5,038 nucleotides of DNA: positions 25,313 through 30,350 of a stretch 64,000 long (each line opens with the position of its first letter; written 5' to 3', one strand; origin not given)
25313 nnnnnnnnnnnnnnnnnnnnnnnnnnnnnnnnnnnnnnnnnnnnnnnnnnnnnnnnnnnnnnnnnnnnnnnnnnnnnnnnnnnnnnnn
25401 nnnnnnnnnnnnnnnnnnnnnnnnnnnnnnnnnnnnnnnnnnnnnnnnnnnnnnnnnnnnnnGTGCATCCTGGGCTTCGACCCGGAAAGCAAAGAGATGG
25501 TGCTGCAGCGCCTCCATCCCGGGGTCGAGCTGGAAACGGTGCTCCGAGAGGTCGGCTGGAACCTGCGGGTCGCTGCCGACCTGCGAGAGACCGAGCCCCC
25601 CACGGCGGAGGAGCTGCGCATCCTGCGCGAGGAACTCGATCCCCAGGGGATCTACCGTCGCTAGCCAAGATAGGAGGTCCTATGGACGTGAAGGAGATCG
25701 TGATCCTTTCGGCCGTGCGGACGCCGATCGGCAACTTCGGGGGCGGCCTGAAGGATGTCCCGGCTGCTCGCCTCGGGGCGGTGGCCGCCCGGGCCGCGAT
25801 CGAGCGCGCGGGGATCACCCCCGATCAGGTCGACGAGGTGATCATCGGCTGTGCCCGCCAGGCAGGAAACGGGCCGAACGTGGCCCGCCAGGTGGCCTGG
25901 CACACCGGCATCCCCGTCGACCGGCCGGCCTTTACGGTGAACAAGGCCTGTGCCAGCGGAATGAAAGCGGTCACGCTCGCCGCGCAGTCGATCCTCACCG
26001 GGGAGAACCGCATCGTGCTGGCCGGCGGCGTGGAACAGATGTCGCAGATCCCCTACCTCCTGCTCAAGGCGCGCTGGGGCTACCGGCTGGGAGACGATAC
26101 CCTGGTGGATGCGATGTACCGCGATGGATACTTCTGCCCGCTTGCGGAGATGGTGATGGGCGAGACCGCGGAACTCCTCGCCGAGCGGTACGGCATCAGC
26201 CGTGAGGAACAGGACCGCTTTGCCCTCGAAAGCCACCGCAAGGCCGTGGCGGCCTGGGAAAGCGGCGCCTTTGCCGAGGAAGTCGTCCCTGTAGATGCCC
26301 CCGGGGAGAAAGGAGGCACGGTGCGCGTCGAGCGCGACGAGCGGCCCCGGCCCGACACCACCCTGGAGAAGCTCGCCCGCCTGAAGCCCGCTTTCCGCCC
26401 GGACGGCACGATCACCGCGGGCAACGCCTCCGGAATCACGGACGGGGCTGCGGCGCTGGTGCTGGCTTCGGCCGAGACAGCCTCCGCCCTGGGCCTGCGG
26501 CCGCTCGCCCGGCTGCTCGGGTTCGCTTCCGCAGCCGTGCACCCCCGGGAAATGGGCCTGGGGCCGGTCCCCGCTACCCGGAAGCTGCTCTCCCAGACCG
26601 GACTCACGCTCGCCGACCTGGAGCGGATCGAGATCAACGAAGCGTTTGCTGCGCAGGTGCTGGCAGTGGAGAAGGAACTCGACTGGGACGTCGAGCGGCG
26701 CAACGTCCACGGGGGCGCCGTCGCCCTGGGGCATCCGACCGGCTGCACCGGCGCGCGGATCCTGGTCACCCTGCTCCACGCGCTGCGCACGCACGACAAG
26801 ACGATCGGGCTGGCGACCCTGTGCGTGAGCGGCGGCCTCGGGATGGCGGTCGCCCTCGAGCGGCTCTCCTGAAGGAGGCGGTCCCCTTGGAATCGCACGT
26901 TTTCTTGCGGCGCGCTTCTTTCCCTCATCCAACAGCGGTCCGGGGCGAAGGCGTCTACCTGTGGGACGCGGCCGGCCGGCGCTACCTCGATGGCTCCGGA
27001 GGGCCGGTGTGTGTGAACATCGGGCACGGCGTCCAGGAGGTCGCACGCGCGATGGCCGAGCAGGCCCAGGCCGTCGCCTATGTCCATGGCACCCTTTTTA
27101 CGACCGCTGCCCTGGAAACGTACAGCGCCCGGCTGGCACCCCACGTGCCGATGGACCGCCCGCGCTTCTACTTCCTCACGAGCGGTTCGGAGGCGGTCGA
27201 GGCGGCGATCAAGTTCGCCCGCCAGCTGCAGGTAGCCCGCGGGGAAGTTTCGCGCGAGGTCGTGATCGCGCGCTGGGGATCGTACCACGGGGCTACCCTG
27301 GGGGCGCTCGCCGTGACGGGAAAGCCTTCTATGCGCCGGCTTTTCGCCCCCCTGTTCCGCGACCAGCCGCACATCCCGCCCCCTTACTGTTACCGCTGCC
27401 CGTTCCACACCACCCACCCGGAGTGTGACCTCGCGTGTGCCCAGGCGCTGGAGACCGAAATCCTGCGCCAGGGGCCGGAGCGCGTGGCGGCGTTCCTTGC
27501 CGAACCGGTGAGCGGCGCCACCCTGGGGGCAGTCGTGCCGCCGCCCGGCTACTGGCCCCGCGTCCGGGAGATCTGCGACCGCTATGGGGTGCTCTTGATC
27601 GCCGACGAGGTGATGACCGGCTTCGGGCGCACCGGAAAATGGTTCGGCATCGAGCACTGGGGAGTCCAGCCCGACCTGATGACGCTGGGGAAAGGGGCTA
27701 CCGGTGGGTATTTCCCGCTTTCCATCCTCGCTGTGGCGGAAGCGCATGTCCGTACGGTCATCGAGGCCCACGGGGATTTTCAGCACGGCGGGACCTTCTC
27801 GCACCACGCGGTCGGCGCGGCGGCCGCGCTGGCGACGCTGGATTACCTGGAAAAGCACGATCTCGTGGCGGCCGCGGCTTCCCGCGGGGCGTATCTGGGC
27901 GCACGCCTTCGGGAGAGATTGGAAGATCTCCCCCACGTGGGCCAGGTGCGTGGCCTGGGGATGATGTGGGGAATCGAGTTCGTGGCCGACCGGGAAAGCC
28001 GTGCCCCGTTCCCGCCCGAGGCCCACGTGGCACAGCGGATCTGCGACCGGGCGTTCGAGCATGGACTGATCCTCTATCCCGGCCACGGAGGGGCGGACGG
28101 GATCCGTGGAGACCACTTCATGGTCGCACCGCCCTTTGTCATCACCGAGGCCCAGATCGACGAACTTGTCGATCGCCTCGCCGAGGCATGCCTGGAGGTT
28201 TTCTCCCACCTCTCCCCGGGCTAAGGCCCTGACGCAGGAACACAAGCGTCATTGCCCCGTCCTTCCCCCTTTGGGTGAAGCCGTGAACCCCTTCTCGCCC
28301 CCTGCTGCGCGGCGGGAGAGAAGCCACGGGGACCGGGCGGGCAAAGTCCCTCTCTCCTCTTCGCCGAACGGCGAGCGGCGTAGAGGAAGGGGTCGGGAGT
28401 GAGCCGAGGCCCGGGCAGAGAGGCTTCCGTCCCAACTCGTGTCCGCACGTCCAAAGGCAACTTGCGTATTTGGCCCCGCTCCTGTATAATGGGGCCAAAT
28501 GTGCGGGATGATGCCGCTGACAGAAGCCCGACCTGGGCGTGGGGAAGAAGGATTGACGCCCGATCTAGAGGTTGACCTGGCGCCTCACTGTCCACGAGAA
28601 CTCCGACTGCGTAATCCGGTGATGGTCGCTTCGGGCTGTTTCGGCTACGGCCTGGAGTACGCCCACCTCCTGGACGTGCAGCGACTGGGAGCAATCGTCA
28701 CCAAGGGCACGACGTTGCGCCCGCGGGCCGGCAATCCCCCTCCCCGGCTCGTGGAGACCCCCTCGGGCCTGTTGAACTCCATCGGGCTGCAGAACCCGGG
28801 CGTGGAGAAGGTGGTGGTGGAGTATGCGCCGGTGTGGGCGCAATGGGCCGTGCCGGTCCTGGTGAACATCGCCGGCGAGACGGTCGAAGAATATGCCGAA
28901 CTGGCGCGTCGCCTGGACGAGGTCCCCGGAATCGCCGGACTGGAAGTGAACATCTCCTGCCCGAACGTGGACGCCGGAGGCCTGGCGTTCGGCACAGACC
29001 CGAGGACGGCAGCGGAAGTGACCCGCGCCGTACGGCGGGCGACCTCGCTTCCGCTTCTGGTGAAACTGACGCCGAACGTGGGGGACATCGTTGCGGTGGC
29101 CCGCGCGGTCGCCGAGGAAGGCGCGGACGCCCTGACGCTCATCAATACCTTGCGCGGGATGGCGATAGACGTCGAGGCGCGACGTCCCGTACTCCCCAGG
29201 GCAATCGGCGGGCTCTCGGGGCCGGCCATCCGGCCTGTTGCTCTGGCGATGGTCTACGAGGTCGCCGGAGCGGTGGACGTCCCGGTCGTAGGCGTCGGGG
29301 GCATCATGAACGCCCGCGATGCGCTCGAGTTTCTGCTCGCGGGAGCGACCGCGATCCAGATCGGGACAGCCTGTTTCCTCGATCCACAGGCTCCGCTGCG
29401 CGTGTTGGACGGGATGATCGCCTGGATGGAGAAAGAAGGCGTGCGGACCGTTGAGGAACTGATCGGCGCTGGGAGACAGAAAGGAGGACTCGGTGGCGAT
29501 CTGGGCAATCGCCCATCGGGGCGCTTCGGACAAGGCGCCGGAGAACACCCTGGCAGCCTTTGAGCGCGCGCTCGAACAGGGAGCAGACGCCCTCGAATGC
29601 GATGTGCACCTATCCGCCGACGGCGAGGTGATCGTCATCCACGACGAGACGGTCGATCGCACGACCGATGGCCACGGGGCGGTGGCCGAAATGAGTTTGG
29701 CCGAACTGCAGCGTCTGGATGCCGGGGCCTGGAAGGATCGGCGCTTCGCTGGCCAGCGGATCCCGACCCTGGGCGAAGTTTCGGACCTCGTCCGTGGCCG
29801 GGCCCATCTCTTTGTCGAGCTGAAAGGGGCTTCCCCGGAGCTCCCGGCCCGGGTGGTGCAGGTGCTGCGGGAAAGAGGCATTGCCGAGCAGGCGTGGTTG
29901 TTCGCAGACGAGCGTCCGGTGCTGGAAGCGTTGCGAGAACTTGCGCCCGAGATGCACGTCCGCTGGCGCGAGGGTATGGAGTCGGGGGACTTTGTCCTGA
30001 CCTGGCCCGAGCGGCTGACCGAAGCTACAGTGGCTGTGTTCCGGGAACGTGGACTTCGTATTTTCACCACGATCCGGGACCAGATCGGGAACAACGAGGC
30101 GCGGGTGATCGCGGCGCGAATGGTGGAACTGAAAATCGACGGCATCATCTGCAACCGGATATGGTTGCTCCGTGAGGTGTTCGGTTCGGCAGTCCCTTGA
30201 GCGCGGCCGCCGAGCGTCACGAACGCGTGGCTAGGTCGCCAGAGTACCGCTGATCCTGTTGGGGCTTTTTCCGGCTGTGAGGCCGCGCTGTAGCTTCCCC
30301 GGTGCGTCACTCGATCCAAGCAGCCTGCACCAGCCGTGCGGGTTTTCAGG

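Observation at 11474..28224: Extended catabolic neighbourhood around the MttB operon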

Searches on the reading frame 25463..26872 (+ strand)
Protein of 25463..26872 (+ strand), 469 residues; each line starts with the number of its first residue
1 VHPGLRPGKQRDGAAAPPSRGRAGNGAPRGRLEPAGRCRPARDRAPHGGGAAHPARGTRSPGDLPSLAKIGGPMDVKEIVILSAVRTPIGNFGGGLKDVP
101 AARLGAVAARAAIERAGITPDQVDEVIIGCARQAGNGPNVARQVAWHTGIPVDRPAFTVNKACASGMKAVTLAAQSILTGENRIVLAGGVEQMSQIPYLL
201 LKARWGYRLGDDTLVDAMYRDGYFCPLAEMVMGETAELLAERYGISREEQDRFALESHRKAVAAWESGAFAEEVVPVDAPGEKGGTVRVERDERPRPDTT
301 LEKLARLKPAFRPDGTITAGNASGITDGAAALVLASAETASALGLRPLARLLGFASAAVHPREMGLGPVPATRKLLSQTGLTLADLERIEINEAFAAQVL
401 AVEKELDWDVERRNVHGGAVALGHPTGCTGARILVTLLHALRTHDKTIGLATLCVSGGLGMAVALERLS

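Call 8: search_protein_families(library=pfam, proteins=[window:25463-26872:+])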
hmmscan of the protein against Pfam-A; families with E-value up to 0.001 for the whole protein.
window:25463-26872:+ (469 aa): 3 families
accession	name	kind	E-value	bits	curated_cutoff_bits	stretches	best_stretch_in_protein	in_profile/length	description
PF00108.29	Thiolase_N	-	2.3e-95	319.3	26.4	1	79-337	1-259/260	Thiolase, N-terminal domain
PF02803.24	Thiolase_C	-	3.6e-47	159.5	27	1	346-467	2-123/123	Thiolase, C-terminal domain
PF00109.32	ketoacyl-synt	-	4.9e-11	43.2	20.8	1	155-194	166-205/252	Beta-ketoacyl synthase, N-terminal domain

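Call 10: search_protein_families(library=ncbifam, proteins=[window:25463-26872:+], max_evalue=0.00001)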
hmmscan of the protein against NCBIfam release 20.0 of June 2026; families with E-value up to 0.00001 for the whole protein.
window:25463-26872:+ (469 aa): 51 families (the best 25 are shown)
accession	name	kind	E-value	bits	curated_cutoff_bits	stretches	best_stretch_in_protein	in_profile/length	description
TIGR01930.1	AcCoA-C-Actrans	subfamily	3.6e-144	480.4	240.55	1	81-466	1-385/385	acetyl-CoA C-acyltransferase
NF004206.0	PRK05656.1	subfamily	2.2e-139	464.9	688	1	77-467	2-392/392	acetyl-CoA C-acetyltransferase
NF006086.0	PRK08235.1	equivalog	8.7e-136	453.1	526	1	78-466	3-391/393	acetyl-CoA C-acetyltransferase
NF006552.0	PRK09051.1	subfamily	7.2e-134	446.9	565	1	76-468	3-395/395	beta-ketothiolase BktB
NF004853.0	PRK06205.1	subfamily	6.6e-128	427.2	551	1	77-468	2-403/404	acetyl-CoA C-acetyltransferase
NF042999.1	bketothiol_BktB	equivalog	3.8e-123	411.6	725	1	77-468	3-394/394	beta-ketothiolase BktB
NF006551.0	PRK09050.1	subfamily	5.3e-123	411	605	1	77-468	2-401/401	3-oxoadipyl-CoA thiolase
TIGR02430.1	pcaF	equivalog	1.2e-120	403.2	597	1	77-468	1-400/400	3-oxoadipyl-CoA thiolase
NF042967.1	AcCoAtase_PhaA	equivalog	3e-117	392.1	740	1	77-468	2-396/396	acetyl-CoA acetyltransferase PhaA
NF005404.0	PRK06954.1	subfamily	4.2e-113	378.4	687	1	75-466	5-395/397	acetyl-CoA C-acetyltransferase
NF005152.0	PRK06633.1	equivalog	4.5e-110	367.9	675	1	76-466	2-390/392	acetyl-CoA C-acetyltransferase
NF005890.0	PRK07851.1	equivalog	8.1e-108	361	580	2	226-469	167-406/406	acetyl-CoA C-acetyltransferase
NF005805.0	PRK07661.1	equivalog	6.9e-105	351.2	633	1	77-466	2-389/391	acetyl-CoA C-acetyltransferase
NF006510.0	PRK08947.1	equivalog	2.4e-104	349.4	519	1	77-468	2-387/387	acetyl-CoA C-acyltransferase FadA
NF006553.0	PRK09052.1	equivalog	9.6e-101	337.7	567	1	76-468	5-399/399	acetyl-CoA C-acyltransferase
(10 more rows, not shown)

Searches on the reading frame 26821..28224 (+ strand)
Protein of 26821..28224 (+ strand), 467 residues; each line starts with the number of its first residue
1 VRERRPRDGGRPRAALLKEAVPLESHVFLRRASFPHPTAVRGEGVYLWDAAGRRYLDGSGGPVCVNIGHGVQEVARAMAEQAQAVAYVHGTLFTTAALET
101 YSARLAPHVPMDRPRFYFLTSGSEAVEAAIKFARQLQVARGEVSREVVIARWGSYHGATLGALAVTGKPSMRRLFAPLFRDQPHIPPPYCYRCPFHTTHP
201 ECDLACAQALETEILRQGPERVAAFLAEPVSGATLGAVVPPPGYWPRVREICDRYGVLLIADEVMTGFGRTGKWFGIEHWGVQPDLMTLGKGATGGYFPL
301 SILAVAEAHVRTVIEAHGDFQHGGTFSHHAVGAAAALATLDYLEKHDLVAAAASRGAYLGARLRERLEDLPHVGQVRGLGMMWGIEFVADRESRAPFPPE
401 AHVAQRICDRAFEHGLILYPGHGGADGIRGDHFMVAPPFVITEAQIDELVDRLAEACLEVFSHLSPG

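Call 8: search_protein_families(library=pfam, proteins=[window:26821-28224:+])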
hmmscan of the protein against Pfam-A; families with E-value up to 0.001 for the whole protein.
window:26821-28224:+ (467 aa): 1 family
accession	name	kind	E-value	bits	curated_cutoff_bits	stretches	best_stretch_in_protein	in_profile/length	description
PF00202.27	Aminotran_3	-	2e-94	317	30.5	1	38-456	12-402/403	Aminotransferase class-III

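Call 10: search_protein_families(library=ncbifam, proteins=[window:26821-28224:+], max_evalue=0.00001)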
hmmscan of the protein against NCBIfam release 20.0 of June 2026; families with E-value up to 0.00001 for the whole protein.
window:26821-28224:+ (467 aa): 69 families (the best 25 are shown)
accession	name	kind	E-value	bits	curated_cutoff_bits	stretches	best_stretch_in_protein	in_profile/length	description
NF005685.0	PRK07483.1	equivalog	5.8e-147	490.1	485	1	25-460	2-438/444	aspartate aminotransferase family protein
NF005375.0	PRK06917.1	equivalog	4.5e-141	470.6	535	1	35-461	14-440/448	aspartate aminotransferase family protein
NF005682.0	PRK07480.1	subfamily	2.6e-115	385.7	510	1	40-457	40-449/459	aminotransferase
NF005683.0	PRK07481.1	subfamily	1.8e-113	379.9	575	1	39-457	32-447/453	hypothetical protein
NF005102.0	PRK06541.1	equivalog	3.9e-113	378.4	574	1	35-459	34-455/460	aspartate aminotransferase family protein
NF005447.0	PRK07036.1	equivalog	7.1e-105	351.4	618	1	40-464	40-459/468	aminotransferase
NF005684.0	PRK07482.1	subfamily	6.6e-104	348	687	1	40-463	37-458/464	hypothetical protein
NF004767.0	PRK06105.1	subfamily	2e-100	336.5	517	1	40-460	35-450/460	aminotransferase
NF005812.0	PRK07678.1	subfamily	1.1e-95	321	488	1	40-457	34-447/451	aminotransferase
NF004718.0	PRK06062.1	subfamily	2.4e-94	316.4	472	1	36-457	39-446/454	hypothetical protein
NF004426.0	PRK05769.1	equivalog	1.5e-89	300.8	552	1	40-456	41-436/441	acetyl ornithine aminotransferase family protein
NF009068.0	PRK12403.1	equivalog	5.6e-89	299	817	1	39-456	40-449/460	aspartate aminotransferase family protein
TIGR00508.1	bioA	equivalog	1e-87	294.5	405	1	37-456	15-417/419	adenosylmethionine--8-amino-7-oxononanoate transaminase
NF004625.0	PRK05965.1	subfamily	5.7e-86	289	729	1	42-459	35-447/460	hypothetical protein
NF005993.0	PRK08117.1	subfamily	2.8e-83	279.9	574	1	38-460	28-430/433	aspartate aminotransferase family protein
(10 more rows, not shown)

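Call 32: search_solved_structures(query=window:26821-28224:+, max_evalue=1e-60)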
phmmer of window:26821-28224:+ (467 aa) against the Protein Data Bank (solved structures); distinct sequences matched with E-value up to 1e-60: 52.
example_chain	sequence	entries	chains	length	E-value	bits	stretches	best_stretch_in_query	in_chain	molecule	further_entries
3i4j_A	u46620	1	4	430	1.7e-103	350.4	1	25-460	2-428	Aminotransferase, class III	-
6io1_A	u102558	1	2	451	2.2e-91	310.4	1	35-460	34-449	Aminotransferase, class III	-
5kr6_A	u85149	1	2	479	1.7e-87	297.6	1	34-457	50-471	4-aminobutyrate transaminase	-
6snu_A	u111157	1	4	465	1.1e-86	294.9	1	39-462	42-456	Aspartate aminotransferase family protein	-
5kqw_A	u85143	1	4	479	1.2e-86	294.8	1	34-460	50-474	4-aminobutyrate transaminase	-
4a6r_A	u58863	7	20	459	2.2e-86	293.9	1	39-462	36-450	OMEGA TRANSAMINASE | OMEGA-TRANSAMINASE | AMINOTRANSFERASE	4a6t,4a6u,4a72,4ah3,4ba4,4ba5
6s4g_A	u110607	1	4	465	2.3e-86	293.9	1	39-462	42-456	Probable aminotransferase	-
7q9x_AAA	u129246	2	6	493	2.5e-86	293.8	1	39-462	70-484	Probable aminotransferase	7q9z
5kr5_A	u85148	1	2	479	1.4e-84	288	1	33-460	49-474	4-aminobutyrate transaminase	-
5kr3_A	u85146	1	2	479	6.6e-84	285.7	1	34-460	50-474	4-aminobutyrate transaminase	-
5kr4_A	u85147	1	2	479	8.9e-84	285.3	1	33-460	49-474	4-aminobutyrate transaminase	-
9j4z_A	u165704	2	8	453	1.6e-83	284.5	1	40-460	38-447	Polyamine:pyruvate transaminase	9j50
5kqu_A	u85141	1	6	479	2.9e-83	283.6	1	37-458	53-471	4-aminobutyrate transaminase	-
7ypm_A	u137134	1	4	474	9.7e-83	281.9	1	40-455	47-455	Aspartate aminotransferase family protein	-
9qc2_A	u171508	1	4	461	9.8e-83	281.9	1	32-461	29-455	Aspartate aminotransferase family protein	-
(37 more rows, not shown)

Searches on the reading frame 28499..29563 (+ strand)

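Call 8: search_protein_families(library=pfam, proteins=[window:28499-29563:+])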
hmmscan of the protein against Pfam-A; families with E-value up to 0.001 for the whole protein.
window:28499-29563:+ (354 aa): 4 families
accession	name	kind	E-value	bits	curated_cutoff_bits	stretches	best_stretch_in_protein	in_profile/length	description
PF01180.27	DHO_dh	-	5.8e-80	269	27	1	35-309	9-290/291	Dihydroorotate dehydrogenase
PF01207.24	Dus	-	3.3e-08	33.5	20.4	1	118-296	54-221/311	Dihydrouridine synthase (Dus)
PF03060.21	NMO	-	5.1e-06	26.5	28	1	237-292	168-225/331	Nitronate monooxygenase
PF00977.27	His_biosynth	-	9.8e-05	22.3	23.6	0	245-297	58-110/228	Histidine biosynthesis protein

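Call 10: search_protein_families(library=ncbifam, proteins=[window:28499-29563:+], max_evalue=0.00001)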
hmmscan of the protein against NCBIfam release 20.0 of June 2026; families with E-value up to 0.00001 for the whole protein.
window:28499-29563:+ (354 aa): 18 families
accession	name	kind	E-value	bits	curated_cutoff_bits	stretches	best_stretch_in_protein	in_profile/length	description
NF005574.0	PRK07259.1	equivalog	2.1e-132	440.7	269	1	23-324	5-301/304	dihydroorotate dehydrogenase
TIGR01037.2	pyrD_sub1_fam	subfamily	3.2e-110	367.9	270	1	34-324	7-298/300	dihydroorotate dehydrogenase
NF041011.1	dihydoor_dh_Arch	equivalog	3.3e-70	236.4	330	1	34-325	5-287/289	dihydroorotate dehydrogenase PyrD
NF006183.0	PRK08318.1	equivalog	6.7e-45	153.6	335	1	120-326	102-320/422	NAD-dependent dihydropyrimidine dehydrogenase subunit PreA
NF002702.0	PRK02506.1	equivalog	1.1e-38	133.1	301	1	35-324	11-308/313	dihydroorotate oxidase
NF003652.0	PRK05286.2-5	equivalog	7.8e-27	94.4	267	1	36-318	59-352/353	quinone-dependent dihydroorotate dehydrogenase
NF003650.0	PRK05286.2-3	equivalog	4.7e-25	88.3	477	1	36-326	81-389/393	quinone-dependent dihydroorotate dehydrogenase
NF003645.0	PRK05286.1-2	equivalog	3.1e-24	85.5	366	1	34-327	52-356/359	quinone-dependent dihydroorotate dehydrogenase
NF005741.0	PRK07565.1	subfamily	3.6e-24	85.5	303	1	115-325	100-306/335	dihydroorotate dehydrogenase-like protein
NF003651.0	PRK05286.2-4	equivalog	8.5e-24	83.8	448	1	35-324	69-374/377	quinone-dependent dihydroorotate dehydrogenase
NF003648.0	PRK05286.2-1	equivalog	2.8e-21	75.8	433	1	71-327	93-357/360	quinone-dependent dihydroorotate dehydrogenase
NF003649.0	PRK05286.2-2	equivalog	8.4e-21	74.3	505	1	36-325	58-349/351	quinone-dependent dihydroorotate dehydrogenase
TIGR01036.1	pyrD_sub2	equivalog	1.9e-19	69.6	200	1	36-326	54-355/356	dihydroorotate dehydrogenase (quinone)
NF003646.0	PRK05286.1-4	equivalog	6e-17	61.4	457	1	35-290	52-319/341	quinone-dependent dihydroorotate dehydrogenase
NF003647.0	PRK05286.1-5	equivalog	3.7e-13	49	619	1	37-323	58-351/354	quinone-dependent dihydroorotate dehydrogenase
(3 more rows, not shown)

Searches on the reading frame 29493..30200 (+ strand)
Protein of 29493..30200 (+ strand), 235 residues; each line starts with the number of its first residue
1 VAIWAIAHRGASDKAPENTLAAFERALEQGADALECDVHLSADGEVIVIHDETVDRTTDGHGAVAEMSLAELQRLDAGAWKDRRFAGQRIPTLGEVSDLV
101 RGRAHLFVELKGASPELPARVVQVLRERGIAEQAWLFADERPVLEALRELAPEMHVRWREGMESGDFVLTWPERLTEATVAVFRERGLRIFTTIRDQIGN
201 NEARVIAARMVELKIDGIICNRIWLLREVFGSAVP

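Call 44: search_protein_families(library=pfam, proteins=[window:29493-30200:+], max_evalue=0.00001)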
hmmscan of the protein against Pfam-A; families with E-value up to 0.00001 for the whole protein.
window:29493-30200:+ (235 aa): 1 family
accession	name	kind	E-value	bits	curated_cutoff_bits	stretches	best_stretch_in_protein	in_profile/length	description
PF03009.23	GDPD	-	3.4e-35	122.8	23.6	1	8-111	1-107/244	Glycerophosphoryl diester phosphodiesterase family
